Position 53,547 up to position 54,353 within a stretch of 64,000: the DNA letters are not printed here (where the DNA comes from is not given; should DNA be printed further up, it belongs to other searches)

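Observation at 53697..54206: Unrecognised 169-aa protein translationally coupled to ftsZ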

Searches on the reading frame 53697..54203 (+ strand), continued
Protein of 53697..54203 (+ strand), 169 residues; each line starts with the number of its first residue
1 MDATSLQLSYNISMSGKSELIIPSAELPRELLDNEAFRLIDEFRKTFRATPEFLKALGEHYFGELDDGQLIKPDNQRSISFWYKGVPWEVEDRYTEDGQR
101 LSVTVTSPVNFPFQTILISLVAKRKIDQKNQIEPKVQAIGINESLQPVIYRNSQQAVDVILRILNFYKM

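Call 47: find_encoding_contigs(protein=P0013, flank=8000, max_places=2)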
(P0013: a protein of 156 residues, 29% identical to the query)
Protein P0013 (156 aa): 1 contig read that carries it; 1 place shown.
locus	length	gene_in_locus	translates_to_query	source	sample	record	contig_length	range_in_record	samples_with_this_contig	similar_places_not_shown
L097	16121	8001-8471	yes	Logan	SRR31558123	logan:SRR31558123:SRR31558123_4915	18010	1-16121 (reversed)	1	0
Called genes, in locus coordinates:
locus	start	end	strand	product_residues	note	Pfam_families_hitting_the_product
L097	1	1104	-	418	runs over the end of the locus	PF00171:Aldedh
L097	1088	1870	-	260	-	PF00696:AA_kinase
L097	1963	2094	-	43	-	-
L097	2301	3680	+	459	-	PF01134:GIDA (faint), PF01266:DAO, PF07992:Pyr_redox_2 (faint)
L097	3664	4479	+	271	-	-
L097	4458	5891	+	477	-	PF00587:tRNA-synt_2b, PF03129:HGTP_anticodon, PF09180:ProRS-C_1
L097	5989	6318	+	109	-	-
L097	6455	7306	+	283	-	PF00892:EamA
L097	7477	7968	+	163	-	-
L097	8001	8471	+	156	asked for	-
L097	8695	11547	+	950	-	PF00133:tRNA-synt_1, PF09334:tRNA-synt_1g (weak), PF08264:Anticodon_1, PF19302:DUF5915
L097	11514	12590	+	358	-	PF01098:FTSW_RODA_SPOVE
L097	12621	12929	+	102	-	PF00829:Ribosomal_L21p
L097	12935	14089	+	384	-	PF01170:UPF0020 (weak), PF01555:N6_N4_Mtase (faint)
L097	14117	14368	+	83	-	PF01016:Ribosomal_L27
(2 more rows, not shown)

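Call 48: find_encoding_contigs(protein=P0018, flank=8000, max_places=2)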
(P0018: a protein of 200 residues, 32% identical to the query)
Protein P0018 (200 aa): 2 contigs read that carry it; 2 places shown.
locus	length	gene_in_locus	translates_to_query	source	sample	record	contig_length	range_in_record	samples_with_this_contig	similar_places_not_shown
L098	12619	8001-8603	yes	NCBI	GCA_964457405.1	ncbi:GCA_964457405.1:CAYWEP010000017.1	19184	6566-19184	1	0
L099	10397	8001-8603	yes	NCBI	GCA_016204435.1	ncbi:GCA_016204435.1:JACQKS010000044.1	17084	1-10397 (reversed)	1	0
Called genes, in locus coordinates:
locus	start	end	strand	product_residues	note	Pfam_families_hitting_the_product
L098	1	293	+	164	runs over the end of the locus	PF07963:N_methyl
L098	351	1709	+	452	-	PF00989:PAS, PF08448:PAS_4, PF13426:PAS_9, PF00512:HisKA, PF02518:HATPase_c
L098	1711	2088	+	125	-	PF00072:Response_reg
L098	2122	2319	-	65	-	-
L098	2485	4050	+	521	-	-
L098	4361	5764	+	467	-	-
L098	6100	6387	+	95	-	-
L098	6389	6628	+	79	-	-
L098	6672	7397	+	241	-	PF01925:TauE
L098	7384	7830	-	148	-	-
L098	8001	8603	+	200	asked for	-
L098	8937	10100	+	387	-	PF01231:IDO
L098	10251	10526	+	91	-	-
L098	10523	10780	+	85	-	PF15738:YafQ_toxin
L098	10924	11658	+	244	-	-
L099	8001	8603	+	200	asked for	-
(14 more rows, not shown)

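Call 49: find_encoding_contigs(protein=P0014, flank=8000, max_places=2)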
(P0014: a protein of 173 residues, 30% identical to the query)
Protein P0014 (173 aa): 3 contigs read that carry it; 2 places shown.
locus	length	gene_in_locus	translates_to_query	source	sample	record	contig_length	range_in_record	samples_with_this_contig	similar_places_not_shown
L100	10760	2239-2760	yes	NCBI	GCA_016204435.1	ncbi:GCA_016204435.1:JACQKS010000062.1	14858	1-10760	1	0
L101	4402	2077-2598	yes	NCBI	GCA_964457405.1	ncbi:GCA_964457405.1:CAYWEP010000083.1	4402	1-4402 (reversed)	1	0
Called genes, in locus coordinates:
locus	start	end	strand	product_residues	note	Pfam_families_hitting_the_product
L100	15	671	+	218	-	PF00160:Pro_isomerase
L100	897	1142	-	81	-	-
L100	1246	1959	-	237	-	-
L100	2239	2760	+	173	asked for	-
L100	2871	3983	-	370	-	PF05222:AlaDh_PNT_N, PF02826:2-Hacid_dh_C, PF01262:AlaDh_PNT_C, PF01488:Shikimate_DH (weak)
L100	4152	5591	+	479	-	PF03951:Gln-synt_N, PF00120:Gln-synt_C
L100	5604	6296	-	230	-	-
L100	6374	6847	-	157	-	PF00177:Ribosomal_S7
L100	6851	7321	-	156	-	PF00164:Ribosom_S12_S23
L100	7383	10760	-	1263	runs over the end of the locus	PF04997:RNA_pol_Rpb1_1, PF00623:RNA_pol_Rpb1_2, PF04983:RNA_pol_Rpb1_3, PF04998:RNA_pol_Rpb1_5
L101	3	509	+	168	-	?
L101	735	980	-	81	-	-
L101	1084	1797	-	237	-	-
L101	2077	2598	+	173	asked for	-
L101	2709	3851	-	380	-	PF05222:AlaDh_PNT_N, PF01262:AlaDh_PNT_C, PF02826:2-Hacid_dh_C, PF01488:Shikimate_DH (weak)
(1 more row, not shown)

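Call 50: predict_structure(alignment_id=A1)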
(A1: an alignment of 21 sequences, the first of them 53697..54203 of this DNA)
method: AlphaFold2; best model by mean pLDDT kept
length: 169 residues; sequences in the alignment: 21
mean_pLDDT: 86.6   pTM: 0.79
mean pLDDT of the five models: 86.6, 84.6, 84.5, 83.7, 81.3
residues with pLDDT >= 90: 113; 70-90: 32; 50-70: 7; < 50: 17
segments of 3 or more residues with pLDDT < 50: 1-5, 7-17
pLDDT, mean of each block of 10 residues (from residue 1): 45 49 81 97 98 96 91 89 95 94 90 89 84 95 90 96 94
secondary structure, 60 per line:
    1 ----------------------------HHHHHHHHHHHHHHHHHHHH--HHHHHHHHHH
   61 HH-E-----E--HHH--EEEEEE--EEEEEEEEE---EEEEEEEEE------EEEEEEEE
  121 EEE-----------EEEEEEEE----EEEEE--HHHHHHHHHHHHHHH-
elements in order: H29-48 H51-62 E78-83 E86-94 E98-106 E113-123 E135-142 E147-151 H154-168

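Call 57: search_protein_families(library=pfam, alignment_id=A1, max_evalue=1)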
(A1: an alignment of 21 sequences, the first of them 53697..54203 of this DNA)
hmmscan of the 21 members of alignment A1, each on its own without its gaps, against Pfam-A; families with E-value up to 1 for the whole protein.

A. member 1, window:53697-54203:+ (169 aa): 0 families

B. families by the number of members that match (of 21 scanned): 8 families
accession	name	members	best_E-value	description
PF02643.20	DUF192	1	0.003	Uncharacterized ACR, COG1430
PF21784.3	Bflower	1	0.036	4-fold beta flower protein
PF14555.12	UBA_4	1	0.065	UBA-like domain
PF18360.6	hnRNP_Q_AcD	1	0.069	Heterogeneous nuclear ribonucleoprotein Q acidic domain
PF12552.13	DUF3741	1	0.097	Protein of unknown function (DUF3741)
PF22566.2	UBA_8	1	0.21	UBA-like domain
PF04911.17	ATP-synt_J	1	0.22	ATP synthase j chain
PF13539.11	Peptidase_M15_4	1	0.22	D-alanyl-D-alanine carboxypeptidase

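Call 59: fold_search(model_id=the predicted structure, library=pdb)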
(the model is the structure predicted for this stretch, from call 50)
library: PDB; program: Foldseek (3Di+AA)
matches with E <= 10: 575; with E <= 0.001: 0
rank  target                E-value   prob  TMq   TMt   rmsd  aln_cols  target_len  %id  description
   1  2g18_D                4.8e-02  0.28  0.22  0.17  17.7       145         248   15  Crystal Structure of Nostoc sp. 7120 phycocyanobilin:ferredoxin oxidoreductase (PcyA) Apoprotein (released 2006-12-26)
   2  6jf9_A                8.4e-02  0.12  0.16  0.17  18.5       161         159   15  Apo crystal structure of class I type b peptide deformylase from Pseudomonas aeruginosa (released 2020-02-12)
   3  6jfc_B                1.1e-01  0.09  0.15  0.15  18.2       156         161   15  Actinonin bound crystal structure of class I type b peptide deformylase from Pseudomonas aeruginosa (released 2020-02-12)
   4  6jfa_B                1.3e-01  0.11  0.16  0.17  18.2       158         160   16  Met-Ala-Ser bound crystal structure of class I type b peptide deformylase from Pseudomonas aeruginosa (released 2020-02-12)
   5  6jf9_B                1.4e-01  0.10  0.16  0.16  18.4       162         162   14  Apo crystal structure of class I type b peptide deformylase from Pseudomonas aeruginosa (released 2020-02-12)
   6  1x7d_A                1.6e-01  0.38  0.24  0.13  15.1       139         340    9  Crystal Structure Analysis of Ornithine Cyclodeaminase Complexed with NAD and ornithine to 1.6 Angstroms (released 2004-11-09)
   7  6jfa_A                1.6e-01  0.10  0.16  0.17  17.9       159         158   18  Met-Ala-Ser bound crystal structure of class I type b peptide deformylase from Pseudomonas aeruginosa (released 2020-02-12)
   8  2g18_I                1.7e-01  0.28  0.25  0.19  13.1       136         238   13  Crystal Structure of Nostoc sp. 7120 phycocyanobilin:ferredoxin oxidoreductase (PcyA) Apoprotein (released 2006-12-26)
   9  6jfd_C                1.7e-01  0.08  0.14  0.14  18.7       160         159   15  K1U bound crystal structure of class I type b peptide deformylase from Pseudomonas aeruginosa (released 2020-02-12)
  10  1u7h_B                1.8e-01  0.30  0.23  0.13  15.2       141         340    8  Structure and a Proposed Mechanism for Ornithine Cyclodeaminase from Pseudomonas putida (released 2004-11-09)
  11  8cht_B                1.9e-01  0.14  0.16  0.18  16.6       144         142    9  Crystal structure of human PURA (fragment Glu57-Glu212, PUR repeat I and II) (released 2024-02-21)
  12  6jfn_A                1.9e-01  0.07  0.15  0.15  18.5       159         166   16  K4U bound crystal structure of class I type b peptide deformylase from Pseudomonas aeruginosa (released 2020-03-04)
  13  3k44_A                2.6e-01  0.12  0.15  0.17  16.6       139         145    6  Crystal Structure of Drosophila melanogaster Pur-alpha (released 2009-10-27)
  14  6jfe_B                2.6e-01  0.07  0.15  0.16  18.5       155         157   17  K2U bound crystal structure of class I type b peptide deformylase from Pseudomonas aeruginosa (released 2020-02-12)
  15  8chv_D                2.9e-01  0.13  0.17  0.19  15.7       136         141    8  Crystal structure of human PURA (fragment Glu57-Glu212, PUR repeat I and II) R140P mutant (released 2024-02-21)
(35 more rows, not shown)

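Call 65: fold_search(model_id=the predicted structure, library=viral)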
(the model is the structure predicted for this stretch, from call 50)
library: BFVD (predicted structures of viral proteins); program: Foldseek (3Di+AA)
matches with E <= 10: 1027; with E <= 0.001: 0
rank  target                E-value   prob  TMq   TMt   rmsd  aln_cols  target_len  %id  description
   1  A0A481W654            1.7e-02  0.80  0.27  0.30  11.5       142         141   10  Uncharacterized protein [Pseudomonas phage Psa21]
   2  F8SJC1                5.9e-02  0.75  0.28  0.35   5.8        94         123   10  Uncharacterized protein 285 [Pseudomonas phage PhiPA3]
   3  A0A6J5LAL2            5.9e-02  0.21  0.18  0.18  12.6       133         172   12  DUF6576 domain-containing protein [uncultured Caudovirales phage]
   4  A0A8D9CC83            7.4e-02  0.18  0.19  0.20  14.6       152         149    9  DUF6576 domain-containing protein [uncultured marine phage]
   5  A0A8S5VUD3            8.8e-02  0.30  0.19  0.23  14.9       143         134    6  Uncharacterized protein [Ackermannviridae sp.]
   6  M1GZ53                8.8e-02  0.15  0.23  0.19  19.5       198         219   17  (no name in the UniProt tables at hand)
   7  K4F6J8                9.8e-02  0.57  0.27  0.33  12.7       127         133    8  Uncharacterized protein [Cronobacter phage vB_CsaM_GAP32]
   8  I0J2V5                1.2e-01  0.25  0.22  0.13  15.3       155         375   10  Uncharacterized protein [Dickeya phage vB-DsoM-LIMEstone1]
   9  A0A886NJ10            1.5e-01  0.13  0.18  0.20  21.8       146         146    8  (no name in the UniProt tables at hand)
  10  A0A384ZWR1            1.5e-01  0.54  0.28  0.20  10.0       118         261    7  Uncharacterized protein [Dickeya phage vB_DsoM_JA13]
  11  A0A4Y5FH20            1.5e-01  0.16  0.20  0.25  11.1       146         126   11  Uncharacterized protein [Lactobacillus phage SAC12B]
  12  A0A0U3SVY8            1.6e-01  0.18  0.19  0.04  12.0        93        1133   16  B spike [Diaphorina citri reovirus]
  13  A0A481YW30            1.7e-01  0.20  0.23  0.15  17.9       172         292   11  Uncharacterized protein [Marseillevirus LCMAC103]
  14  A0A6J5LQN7            1.8e-01  0.38  0.23  0.25  14.1       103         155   12  Uncharacterized protein [uncultured Caudovirales phage]
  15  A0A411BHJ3            1.9e-01  0.13  0.16  0.15  14.6       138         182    9  (no name in the UniProt tables at hand)
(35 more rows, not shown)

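Call 68: search_solved_structures(query=A1, max_evalue=10)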
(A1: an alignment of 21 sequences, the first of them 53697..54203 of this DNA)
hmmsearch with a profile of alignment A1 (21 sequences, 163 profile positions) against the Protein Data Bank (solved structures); distinct sequences matched with E-value up to 10: 1.
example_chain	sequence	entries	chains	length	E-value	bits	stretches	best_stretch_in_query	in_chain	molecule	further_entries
9grb_D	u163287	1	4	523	3.3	10.4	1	24-93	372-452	Carboxylic ester hydrolase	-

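Call 69: search_protein_families(library=padloc, alignment_id=A1, max_evalue=1)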
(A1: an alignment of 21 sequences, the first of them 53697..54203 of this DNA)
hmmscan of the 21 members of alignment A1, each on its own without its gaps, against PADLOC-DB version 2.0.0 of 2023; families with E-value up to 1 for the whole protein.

A. member 1, window:53697-54203:+ (169 aa): 0 families

B. families by the number of members that match (of 21 scanned): 0 families

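Call 70: search_protein_families(library=phrogs, alignment_id=A1, max_evalue=1)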
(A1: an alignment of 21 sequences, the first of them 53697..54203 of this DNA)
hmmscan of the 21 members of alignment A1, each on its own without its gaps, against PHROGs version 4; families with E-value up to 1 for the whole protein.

A. member 1, window:53697-54203:+ (169 aa): 1 family
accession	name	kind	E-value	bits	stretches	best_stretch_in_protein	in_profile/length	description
phrog_21681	-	unknown function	0.098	13.2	1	89-163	49-114/175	-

B. families by the number of members that match (of 21 scanned): 13 families
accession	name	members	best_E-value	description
phrog_21681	-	1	0.098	-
phrog_10346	-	1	0.1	-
phrog_37606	-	1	0.14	-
phrog_591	-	1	0.24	-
phrog_37833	-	1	0.24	-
phrog_7986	-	1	0.26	-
phrog_23925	-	1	0.27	-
phrog_37097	-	1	0.28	-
phrog_37293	-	1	0.3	-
phrog_19316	-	1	0.3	-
phrog_19569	-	1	0.39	-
phrog_14661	-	1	0.43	membrane protein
phrog_15057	-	1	0.48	-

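Call 92: find_related_loci(query=A2, collection=viral_contigs, flank=6000)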
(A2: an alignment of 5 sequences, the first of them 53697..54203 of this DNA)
Query A2 (169 aa) in viral_contigs; peptide patterns used: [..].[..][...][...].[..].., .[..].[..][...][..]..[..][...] (x = any residue, [..] = any of these).
46 stretches matched a pattern, but none encodes a relative of the query by tblastn (E <= 1e-3).

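Call 93: find_related_loci(query=P0014, collection=viral_contigs, flank=6000)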
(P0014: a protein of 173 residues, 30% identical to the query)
Query P0014 (173 aa) in viral_contigs; peptide patterns used: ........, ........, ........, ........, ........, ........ (x = any residue, [..] = any of these).
17 stretches matched a pattern, but none encodes a relative of the query by tblastn (E <= 1e-3).

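Call 98: search_dna_similar(query=window:53736-54203:+, collection=plasmids, mode=protein, max_evalue=0.01)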
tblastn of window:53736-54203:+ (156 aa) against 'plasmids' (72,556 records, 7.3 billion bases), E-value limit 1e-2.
No match.

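Call 99: search_dna_similar(query=window:53736-54203:+, collection=phages, mode=protein, max_evalue=0.01)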
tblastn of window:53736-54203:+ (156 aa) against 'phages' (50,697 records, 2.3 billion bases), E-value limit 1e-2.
No match.
